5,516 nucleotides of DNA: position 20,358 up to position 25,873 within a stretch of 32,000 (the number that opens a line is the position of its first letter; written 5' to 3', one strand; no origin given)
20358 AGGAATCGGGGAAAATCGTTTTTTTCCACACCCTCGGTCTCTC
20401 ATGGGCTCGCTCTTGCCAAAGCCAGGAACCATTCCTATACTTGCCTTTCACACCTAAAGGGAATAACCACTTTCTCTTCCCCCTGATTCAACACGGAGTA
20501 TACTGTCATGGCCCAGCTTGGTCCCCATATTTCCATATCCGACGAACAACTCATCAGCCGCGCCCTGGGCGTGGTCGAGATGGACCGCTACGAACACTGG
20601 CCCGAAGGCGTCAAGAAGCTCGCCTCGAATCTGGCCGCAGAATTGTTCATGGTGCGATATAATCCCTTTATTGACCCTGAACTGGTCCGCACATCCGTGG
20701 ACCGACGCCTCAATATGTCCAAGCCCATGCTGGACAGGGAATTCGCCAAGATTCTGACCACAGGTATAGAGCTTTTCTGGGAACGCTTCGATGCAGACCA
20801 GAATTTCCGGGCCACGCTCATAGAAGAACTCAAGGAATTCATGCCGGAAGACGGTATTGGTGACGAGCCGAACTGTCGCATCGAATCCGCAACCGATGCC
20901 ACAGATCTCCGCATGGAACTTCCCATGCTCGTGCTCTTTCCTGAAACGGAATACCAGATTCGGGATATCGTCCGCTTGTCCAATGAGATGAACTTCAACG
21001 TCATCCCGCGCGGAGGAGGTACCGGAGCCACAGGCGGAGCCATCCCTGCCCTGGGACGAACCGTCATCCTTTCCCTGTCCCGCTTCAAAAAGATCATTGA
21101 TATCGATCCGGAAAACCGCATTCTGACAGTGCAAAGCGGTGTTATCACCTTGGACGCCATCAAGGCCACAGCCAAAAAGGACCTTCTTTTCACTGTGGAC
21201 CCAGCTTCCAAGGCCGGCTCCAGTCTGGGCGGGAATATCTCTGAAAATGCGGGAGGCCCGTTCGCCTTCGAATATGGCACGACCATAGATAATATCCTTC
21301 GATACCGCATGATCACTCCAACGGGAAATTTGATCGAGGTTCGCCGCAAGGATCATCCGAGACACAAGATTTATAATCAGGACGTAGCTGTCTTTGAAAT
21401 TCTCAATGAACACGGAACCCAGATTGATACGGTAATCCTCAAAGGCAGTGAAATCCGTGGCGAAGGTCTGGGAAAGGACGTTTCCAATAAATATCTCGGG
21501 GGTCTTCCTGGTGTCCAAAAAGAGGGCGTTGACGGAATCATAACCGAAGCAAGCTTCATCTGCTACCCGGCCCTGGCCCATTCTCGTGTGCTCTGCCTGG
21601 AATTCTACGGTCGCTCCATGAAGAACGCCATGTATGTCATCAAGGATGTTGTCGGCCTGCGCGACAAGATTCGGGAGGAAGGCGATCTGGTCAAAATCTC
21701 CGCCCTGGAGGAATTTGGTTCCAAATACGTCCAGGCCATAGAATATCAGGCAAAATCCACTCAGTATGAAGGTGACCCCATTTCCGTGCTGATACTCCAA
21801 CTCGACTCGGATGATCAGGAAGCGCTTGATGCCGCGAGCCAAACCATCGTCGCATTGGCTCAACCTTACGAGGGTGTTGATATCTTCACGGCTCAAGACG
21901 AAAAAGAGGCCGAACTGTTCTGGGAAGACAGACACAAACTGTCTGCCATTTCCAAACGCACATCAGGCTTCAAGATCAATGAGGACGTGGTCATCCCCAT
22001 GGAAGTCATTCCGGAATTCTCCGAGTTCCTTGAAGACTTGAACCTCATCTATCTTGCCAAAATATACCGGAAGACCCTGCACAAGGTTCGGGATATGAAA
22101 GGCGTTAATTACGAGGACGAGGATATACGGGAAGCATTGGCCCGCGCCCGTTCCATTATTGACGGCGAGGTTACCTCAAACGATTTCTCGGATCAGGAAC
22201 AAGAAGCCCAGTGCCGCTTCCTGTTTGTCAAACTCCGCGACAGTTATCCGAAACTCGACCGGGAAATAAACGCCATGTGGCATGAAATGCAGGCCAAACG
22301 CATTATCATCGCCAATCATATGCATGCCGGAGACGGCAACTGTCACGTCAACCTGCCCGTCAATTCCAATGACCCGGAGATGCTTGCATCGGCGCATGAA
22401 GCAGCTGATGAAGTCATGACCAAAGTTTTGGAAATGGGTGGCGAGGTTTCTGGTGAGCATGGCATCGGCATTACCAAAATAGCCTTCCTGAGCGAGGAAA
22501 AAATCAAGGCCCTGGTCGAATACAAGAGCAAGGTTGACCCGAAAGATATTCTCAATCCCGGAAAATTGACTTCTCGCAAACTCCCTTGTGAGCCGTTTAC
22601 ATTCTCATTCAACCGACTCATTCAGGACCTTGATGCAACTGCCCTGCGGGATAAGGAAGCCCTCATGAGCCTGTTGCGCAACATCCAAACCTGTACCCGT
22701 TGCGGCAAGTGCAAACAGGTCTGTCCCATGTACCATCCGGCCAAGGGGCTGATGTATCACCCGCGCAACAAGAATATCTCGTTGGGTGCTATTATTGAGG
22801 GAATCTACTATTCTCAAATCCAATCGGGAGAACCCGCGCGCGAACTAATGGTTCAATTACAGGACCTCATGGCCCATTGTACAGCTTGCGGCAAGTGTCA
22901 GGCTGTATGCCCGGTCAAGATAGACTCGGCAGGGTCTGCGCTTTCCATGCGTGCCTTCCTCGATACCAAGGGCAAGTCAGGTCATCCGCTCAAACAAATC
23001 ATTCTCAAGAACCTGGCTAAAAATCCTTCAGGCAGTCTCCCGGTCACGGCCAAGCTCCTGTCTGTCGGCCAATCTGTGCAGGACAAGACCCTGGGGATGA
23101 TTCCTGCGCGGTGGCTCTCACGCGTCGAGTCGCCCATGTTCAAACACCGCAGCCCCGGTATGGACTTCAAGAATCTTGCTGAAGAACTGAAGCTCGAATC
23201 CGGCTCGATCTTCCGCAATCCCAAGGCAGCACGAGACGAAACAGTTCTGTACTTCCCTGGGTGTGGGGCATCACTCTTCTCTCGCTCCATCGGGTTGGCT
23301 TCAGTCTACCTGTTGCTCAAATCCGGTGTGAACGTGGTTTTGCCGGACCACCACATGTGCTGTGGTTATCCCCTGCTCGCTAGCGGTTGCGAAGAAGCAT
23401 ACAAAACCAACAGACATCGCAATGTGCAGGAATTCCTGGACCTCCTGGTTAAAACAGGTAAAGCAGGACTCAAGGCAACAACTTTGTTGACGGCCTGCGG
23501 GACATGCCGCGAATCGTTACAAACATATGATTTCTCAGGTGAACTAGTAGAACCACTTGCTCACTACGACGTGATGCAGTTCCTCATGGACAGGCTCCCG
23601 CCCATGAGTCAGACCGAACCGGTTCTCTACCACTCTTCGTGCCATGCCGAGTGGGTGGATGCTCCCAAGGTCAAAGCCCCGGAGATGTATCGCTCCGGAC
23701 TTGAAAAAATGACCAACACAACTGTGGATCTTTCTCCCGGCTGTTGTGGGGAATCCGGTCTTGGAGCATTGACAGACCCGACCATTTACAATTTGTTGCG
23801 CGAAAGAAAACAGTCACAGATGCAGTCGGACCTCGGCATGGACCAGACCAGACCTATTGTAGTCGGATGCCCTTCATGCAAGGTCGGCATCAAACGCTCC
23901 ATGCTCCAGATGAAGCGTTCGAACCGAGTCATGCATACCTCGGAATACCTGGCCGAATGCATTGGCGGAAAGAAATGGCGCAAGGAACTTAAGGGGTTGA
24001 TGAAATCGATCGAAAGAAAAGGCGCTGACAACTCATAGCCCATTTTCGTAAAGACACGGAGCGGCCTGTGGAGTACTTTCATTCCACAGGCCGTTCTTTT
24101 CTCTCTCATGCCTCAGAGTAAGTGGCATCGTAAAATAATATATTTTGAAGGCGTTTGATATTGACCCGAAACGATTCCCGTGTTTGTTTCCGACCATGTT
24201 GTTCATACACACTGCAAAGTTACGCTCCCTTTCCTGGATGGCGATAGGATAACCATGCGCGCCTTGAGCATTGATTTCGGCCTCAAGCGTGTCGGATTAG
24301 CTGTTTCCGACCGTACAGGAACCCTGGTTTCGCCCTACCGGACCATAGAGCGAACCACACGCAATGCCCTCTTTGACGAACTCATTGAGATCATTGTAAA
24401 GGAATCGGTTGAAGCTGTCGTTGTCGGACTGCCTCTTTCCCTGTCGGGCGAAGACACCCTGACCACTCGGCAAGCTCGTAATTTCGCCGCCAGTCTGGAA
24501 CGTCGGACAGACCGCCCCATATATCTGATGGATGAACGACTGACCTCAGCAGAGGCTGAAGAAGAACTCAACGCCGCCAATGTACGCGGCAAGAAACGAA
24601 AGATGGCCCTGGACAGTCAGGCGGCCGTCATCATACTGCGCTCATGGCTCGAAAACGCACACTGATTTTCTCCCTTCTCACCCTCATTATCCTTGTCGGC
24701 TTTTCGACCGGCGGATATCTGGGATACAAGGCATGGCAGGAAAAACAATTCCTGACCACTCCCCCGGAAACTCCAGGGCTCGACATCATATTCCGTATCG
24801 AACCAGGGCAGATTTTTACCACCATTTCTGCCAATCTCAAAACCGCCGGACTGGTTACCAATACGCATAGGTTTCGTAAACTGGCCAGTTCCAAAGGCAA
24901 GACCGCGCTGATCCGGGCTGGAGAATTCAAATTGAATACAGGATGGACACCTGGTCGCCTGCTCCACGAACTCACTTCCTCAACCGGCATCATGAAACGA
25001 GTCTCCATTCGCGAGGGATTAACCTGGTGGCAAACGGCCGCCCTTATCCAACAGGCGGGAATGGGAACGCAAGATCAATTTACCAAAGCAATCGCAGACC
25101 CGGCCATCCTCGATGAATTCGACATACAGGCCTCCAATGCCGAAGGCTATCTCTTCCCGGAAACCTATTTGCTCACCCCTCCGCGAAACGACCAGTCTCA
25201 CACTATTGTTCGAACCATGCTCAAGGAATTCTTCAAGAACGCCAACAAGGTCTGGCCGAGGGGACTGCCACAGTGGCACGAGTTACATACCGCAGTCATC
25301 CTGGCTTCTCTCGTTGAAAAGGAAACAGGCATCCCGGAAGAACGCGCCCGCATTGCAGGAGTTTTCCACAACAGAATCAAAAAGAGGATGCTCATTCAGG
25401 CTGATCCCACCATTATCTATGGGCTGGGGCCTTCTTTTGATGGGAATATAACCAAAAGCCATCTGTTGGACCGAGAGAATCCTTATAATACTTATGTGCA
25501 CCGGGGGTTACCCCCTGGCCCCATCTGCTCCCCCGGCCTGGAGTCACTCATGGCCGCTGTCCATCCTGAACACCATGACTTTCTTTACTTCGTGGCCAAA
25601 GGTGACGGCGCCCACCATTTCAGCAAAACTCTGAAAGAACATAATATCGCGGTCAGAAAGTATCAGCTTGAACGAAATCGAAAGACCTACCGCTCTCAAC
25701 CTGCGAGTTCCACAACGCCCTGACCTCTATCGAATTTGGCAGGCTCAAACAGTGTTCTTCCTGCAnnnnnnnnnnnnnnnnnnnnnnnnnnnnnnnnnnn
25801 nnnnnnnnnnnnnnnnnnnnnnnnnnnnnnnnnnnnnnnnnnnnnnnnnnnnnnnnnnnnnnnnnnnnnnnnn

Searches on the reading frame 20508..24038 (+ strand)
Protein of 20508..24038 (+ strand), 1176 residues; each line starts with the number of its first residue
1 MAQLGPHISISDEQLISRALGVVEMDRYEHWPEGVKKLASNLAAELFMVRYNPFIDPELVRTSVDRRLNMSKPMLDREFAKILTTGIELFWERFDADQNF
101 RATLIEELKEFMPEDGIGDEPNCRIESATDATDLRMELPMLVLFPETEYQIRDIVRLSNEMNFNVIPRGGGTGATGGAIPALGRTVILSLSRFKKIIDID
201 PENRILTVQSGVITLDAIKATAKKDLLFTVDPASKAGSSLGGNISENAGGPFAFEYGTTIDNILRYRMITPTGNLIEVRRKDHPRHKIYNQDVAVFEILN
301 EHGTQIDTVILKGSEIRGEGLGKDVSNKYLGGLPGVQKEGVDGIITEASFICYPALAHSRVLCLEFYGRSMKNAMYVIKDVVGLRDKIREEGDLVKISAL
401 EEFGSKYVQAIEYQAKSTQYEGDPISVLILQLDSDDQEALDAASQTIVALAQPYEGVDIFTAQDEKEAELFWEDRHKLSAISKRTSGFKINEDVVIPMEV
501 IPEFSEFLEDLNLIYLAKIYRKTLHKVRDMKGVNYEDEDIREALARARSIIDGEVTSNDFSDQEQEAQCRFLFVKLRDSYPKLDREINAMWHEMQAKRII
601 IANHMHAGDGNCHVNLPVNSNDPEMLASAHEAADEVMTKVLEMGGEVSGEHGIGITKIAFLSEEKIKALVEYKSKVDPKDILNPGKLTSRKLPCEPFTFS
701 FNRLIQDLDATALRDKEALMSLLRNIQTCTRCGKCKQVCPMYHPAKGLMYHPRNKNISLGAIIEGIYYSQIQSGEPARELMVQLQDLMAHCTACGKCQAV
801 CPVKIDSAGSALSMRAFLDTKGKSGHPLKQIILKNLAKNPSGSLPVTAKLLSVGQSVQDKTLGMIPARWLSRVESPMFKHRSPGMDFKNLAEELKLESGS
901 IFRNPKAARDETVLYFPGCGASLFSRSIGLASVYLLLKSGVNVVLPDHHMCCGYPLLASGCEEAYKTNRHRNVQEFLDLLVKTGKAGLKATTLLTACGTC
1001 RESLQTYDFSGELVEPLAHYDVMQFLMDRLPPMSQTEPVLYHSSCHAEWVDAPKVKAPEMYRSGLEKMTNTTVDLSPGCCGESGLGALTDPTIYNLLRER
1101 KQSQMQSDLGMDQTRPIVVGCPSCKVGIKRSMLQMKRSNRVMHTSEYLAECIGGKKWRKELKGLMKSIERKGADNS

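Call 56: search_protein_families(library=pfam, proteins=[window:20508-24038:+], max_evalue=0.00001)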
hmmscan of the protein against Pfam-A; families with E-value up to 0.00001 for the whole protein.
window:20508-24038:+ (1176 aa): 7 families
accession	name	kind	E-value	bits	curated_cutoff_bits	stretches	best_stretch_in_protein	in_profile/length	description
PF02913.24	FAD-oxidase_C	-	8.4e-35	121.1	21.2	2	584-687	141-248/248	FAD linked oxidases, C-terminal domain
PF01565.28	FAD_binding_4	-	2.9e-34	118.2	26.4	1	140-278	2-138/139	FAD binding domain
PF02754.22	CCG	-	3.4e-14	53.1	20.6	1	913-1004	1-84/85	Cysteine-rich domain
PF13183.11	Fer4_8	-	1.8e-11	44.9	27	1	727-805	3-68/68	4Fe-4S dicluster domain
PF13237.11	Fer4_10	-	1.5e-10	41.3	25.5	1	724-802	4-53/53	4Fe-4S dicluster domain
PF13534.11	Fer4_17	-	1.8e-07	32.1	22.2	0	782-806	37-61/61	4Fe-4S dicluster domain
PF12838.12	Fer4_7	-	8.1e-06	26.6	27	0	728-805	1-52/52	4Fe-4S dicluster domain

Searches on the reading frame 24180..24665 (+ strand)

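Call 56: search_protein_families(library=pfam, proteins=[window:24180-24665:+], max_evalue=0.00001)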
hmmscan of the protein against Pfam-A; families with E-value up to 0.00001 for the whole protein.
window:24180-24665:+ (161 aa): 1 family
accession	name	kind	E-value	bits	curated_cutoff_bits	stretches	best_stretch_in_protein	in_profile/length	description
PF03652.20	RuvX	-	1.4e-41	142.4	29.2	1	26-158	1-133/134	Holliday junction resolvase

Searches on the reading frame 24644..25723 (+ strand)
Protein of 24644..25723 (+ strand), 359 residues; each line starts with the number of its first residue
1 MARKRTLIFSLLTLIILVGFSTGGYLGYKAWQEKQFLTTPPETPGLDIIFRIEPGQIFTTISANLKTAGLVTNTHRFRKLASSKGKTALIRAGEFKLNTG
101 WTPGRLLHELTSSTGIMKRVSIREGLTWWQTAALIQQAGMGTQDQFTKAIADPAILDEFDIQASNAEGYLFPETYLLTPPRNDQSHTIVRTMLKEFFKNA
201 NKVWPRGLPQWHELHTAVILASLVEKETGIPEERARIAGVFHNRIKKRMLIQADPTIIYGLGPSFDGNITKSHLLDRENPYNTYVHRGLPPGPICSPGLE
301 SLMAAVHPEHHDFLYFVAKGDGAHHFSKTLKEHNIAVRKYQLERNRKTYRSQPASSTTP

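Call 56: search_protein_families(library=pfam, proteins=[window:24644-25723:+], max_evalue=0.00001)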
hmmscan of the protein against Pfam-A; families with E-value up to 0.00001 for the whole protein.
window:24644-25723:+ (359 aa): 1 family
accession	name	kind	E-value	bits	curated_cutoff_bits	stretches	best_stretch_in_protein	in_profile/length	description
PF02618.21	YceG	-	1.3e-81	274.5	32.4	1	50-339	1-275/275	YceG-like family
